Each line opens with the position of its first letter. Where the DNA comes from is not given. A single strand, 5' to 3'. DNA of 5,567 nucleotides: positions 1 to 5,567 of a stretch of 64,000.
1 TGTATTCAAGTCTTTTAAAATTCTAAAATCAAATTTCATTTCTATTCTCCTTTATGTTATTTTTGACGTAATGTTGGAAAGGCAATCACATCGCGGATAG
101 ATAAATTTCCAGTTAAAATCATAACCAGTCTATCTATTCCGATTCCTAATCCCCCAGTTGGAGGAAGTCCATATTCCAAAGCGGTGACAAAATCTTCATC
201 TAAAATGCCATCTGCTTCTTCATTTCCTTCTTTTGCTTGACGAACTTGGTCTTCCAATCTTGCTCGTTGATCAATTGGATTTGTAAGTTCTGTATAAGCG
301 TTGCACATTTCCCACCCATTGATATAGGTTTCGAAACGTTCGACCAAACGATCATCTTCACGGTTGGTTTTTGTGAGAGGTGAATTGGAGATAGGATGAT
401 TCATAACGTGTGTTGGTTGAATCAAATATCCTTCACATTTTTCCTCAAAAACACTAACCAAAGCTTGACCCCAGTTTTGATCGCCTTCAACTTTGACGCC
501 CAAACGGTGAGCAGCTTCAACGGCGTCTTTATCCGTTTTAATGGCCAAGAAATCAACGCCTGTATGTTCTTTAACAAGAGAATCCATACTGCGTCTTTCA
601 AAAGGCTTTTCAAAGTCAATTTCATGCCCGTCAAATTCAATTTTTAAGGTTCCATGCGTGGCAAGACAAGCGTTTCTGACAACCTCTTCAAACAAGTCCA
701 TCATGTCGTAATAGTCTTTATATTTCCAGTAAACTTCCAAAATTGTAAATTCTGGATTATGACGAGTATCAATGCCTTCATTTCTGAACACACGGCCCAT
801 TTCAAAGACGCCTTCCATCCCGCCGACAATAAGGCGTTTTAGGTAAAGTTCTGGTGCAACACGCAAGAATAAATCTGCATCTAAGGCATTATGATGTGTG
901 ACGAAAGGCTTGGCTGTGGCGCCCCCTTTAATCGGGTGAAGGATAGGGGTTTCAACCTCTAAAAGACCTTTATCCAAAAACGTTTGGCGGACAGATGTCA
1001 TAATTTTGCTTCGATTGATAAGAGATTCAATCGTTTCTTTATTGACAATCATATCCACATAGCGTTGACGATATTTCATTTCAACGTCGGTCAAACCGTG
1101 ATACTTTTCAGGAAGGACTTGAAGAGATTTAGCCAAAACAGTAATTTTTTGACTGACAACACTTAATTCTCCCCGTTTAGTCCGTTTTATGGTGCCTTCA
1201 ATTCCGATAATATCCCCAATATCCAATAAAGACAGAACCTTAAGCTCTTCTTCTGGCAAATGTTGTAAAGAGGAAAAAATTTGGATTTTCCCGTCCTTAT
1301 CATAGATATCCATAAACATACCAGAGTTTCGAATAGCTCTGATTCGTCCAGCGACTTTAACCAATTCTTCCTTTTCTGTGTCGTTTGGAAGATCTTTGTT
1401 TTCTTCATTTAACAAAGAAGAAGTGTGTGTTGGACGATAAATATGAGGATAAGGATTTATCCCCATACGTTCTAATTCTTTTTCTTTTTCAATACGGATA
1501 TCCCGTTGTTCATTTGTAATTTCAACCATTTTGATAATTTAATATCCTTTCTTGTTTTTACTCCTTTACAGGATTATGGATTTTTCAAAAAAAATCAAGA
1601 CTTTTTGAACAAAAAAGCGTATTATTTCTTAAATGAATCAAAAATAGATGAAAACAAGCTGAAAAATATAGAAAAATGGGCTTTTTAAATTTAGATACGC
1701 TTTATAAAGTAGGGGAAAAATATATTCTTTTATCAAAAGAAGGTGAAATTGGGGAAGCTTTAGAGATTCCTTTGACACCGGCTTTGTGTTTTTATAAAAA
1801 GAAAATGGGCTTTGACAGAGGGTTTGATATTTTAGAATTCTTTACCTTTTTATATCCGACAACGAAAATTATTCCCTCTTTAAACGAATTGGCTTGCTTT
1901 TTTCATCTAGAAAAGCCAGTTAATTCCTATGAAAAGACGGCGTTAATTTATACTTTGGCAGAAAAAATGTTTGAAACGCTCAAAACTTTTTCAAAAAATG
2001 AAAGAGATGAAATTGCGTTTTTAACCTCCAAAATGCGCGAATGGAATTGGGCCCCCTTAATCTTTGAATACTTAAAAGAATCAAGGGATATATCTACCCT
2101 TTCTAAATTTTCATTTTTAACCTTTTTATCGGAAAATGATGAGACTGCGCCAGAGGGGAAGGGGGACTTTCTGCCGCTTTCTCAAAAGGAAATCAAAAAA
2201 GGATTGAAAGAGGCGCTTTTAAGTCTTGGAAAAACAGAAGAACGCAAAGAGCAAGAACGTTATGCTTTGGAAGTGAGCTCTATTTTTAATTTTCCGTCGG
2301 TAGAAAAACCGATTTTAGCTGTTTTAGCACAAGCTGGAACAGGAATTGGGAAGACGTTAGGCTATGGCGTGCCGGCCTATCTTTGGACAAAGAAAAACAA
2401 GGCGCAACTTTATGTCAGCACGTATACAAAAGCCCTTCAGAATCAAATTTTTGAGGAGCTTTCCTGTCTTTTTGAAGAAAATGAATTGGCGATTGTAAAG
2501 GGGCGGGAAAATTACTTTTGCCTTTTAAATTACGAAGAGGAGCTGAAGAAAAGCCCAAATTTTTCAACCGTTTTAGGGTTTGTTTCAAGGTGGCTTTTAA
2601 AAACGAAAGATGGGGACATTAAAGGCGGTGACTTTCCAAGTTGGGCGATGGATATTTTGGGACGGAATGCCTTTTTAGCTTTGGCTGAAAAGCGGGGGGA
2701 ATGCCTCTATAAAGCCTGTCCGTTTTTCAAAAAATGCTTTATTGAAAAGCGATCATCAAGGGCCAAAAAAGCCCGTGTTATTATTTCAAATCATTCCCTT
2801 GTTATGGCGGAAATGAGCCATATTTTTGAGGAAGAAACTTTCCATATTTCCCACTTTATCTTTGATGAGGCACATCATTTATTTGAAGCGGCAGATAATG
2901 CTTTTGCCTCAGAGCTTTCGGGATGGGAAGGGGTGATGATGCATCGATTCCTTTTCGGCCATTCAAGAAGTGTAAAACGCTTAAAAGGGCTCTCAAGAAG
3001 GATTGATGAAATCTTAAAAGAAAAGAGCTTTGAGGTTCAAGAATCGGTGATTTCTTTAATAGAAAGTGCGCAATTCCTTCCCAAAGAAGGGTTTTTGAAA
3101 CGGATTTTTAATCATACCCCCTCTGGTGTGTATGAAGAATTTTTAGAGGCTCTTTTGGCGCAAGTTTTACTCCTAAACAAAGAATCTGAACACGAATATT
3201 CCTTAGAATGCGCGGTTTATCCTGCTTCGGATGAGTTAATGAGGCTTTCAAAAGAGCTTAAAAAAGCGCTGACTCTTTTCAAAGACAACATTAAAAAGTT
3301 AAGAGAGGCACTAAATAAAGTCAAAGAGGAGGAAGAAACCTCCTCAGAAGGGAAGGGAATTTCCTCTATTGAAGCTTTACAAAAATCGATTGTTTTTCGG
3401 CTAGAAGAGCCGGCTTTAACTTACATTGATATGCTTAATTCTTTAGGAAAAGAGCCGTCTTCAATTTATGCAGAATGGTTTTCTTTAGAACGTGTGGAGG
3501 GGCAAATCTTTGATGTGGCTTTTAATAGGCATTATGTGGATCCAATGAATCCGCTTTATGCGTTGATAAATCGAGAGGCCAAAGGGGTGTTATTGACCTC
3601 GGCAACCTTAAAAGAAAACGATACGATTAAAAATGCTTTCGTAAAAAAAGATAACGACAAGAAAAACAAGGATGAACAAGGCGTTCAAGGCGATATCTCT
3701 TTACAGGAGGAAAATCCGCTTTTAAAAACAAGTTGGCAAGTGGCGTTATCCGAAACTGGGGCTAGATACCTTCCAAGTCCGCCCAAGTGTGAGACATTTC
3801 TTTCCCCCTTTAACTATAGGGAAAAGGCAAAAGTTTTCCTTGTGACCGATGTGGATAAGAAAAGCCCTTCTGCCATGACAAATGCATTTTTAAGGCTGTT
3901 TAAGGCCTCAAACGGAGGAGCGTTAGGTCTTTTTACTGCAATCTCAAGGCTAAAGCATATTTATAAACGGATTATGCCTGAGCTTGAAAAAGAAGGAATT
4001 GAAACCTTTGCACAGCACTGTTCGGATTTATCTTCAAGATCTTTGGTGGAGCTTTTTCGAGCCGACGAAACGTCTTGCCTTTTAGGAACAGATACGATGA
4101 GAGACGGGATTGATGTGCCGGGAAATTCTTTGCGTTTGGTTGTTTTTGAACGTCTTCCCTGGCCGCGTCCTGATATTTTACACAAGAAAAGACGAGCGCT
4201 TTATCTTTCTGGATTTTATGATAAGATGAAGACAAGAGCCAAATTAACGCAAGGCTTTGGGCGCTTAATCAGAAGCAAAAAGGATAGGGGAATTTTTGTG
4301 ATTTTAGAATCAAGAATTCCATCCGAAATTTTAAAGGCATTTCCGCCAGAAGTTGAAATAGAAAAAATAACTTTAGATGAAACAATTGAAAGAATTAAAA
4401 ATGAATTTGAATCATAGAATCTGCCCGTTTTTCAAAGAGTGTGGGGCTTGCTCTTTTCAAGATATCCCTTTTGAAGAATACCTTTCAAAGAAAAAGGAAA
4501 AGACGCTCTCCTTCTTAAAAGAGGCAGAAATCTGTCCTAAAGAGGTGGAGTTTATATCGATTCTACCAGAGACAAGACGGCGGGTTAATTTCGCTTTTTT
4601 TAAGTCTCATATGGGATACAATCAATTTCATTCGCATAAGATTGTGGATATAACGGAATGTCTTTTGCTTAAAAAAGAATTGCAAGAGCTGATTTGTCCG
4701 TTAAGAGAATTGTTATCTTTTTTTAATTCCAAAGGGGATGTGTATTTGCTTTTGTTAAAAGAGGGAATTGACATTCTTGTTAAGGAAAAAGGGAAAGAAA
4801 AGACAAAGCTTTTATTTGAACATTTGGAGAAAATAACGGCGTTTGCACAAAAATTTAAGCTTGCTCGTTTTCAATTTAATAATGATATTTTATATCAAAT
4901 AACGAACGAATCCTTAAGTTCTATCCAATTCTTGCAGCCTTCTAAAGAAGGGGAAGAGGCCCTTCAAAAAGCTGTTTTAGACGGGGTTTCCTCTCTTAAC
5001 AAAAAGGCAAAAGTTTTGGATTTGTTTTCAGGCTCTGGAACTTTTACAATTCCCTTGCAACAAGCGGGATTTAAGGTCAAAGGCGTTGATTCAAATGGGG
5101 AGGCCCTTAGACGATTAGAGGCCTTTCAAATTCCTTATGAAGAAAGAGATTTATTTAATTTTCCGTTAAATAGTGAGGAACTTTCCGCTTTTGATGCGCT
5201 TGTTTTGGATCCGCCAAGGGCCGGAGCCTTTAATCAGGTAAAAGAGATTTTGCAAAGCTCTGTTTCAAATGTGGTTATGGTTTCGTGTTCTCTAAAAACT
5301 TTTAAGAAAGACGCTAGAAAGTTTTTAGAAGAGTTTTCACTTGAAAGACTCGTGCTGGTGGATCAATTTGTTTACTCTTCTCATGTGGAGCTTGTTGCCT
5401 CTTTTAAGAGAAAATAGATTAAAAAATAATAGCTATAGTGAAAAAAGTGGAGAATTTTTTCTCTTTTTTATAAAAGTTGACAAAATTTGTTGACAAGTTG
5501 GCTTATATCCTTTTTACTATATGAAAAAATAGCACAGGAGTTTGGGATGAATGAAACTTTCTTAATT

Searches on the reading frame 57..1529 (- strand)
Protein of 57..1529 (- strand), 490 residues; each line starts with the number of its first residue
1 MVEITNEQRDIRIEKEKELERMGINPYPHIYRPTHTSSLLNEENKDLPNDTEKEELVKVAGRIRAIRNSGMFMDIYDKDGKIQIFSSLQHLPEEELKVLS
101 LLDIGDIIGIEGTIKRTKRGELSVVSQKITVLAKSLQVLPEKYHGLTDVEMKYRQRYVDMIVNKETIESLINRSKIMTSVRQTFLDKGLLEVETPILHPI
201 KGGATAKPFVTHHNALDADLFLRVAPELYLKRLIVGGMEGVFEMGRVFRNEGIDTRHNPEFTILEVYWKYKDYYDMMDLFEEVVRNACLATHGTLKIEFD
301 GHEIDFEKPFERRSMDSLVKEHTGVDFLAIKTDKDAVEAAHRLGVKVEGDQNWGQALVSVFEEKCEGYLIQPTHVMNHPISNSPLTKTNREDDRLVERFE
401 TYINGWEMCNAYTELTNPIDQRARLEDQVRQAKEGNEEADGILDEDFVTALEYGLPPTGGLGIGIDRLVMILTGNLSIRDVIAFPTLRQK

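Call 17: search_protein_families(library=pfam, proteins=[window:57-1529:-], max_evalue=0.00001)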
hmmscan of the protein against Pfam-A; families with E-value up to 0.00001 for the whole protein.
window:57-1529:- (490 aa): 2 families
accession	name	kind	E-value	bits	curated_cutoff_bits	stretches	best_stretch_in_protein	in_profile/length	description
PF00152.25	tRNA-synt_2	-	1.4e-84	284.3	25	1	149-487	2-307/308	tRNA synthetases class II (D, K and N)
PF01336.31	tRNA_anti-codon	-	6.2e-13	48.9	27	1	57-132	1-75/75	OB-fold nucleic acid binding domain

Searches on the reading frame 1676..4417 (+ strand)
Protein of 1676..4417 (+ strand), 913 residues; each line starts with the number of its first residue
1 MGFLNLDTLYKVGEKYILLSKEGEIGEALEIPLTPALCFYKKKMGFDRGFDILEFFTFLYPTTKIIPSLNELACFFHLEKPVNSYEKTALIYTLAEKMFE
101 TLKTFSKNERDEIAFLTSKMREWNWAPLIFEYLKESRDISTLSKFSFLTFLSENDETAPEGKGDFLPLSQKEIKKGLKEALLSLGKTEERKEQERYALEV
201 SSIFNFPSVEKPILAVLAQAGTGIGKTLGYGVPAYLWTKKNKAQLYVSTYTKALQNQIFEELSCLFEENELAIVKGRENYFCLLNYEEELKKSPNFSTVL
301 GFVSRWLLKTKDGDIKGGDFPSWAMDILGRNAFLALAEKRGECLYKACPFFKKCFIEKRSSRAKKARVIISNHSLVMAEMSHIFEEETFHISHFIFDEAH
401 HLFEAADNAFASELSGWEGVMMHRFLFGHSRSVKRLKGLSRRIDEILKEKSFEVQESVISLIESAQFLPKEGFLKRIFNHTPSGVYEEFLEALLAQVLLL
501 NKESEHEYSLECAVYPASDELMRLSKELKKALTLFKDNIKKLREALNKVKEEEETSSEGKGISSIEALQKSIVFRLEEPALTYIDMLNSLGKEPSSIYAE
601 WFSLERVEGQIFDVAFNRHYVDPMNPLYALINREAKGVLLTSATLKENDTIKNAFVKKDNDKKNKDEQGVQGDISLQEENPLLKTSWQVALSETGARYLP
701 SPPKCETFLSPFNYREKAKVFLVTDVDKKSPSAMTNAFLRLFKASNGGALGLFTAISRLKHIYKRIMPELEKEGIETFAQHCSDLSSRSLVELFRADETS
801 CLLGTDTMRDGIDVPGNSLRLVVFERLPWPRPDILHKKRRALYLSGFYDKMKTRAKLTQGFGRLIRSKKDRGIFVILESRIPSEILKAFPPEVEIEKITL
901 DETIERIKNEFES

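Call 17: search_protein_families(library=pfam, proteins=[window:1676-4417:+], max_evalue=0.00001)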
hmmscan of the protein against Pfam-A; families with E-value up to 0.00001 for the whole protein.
window:1676-4417:+ (913 aa): 3 families
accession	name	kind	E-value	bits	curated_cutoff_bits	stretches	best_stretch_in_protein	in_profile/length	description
PF13307.12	Helicase_C_2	-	2.6e-25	89.8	25.3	1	739-884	2-157/170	Helicase C-terminal domain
PF00270.35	DEAD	-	7.2e-11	42.5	26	1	216-273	17-76/167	DEAD/DEAH box helicase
PF04851.21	ResIII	-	6e-06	26.7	22.5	0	355-405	87-140/164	Type III restriction enzyme, res subunit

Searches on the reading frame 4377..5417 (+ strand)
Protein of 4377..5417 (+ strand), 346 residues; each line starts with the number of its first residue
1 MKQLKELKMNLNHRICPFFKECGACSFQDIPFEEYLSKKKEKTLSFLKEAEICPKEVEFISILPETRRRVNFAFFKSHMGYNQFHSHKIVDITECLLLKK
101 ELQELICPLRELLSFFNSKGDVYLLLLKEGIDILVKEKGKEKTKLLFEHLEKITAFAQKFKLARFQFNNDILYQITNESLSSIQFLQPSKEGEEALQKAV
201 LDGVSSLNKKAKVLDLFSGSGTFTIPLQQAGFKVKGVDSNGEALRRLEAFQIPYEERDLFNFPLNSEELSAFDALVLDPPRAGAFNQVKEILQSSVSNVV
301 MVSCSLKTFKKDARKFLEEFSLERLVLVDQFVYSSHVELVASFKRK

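Call 17: search_protein_families(library=pfam, proteins=[window:4377-5417:+], max_evalue=0.00001)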
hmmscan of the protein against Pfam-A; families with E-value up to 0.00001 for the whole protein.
window:4377-5417:+ (346 aa): 1 family
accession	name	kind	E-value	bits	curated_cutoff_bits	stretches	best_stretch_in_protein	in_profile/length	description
PF05958.17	tRNA_U5-meth_tr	-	2.4e-12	47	23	1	271-339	283-350/357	tRNA (Uracil-5-)-methyltransferase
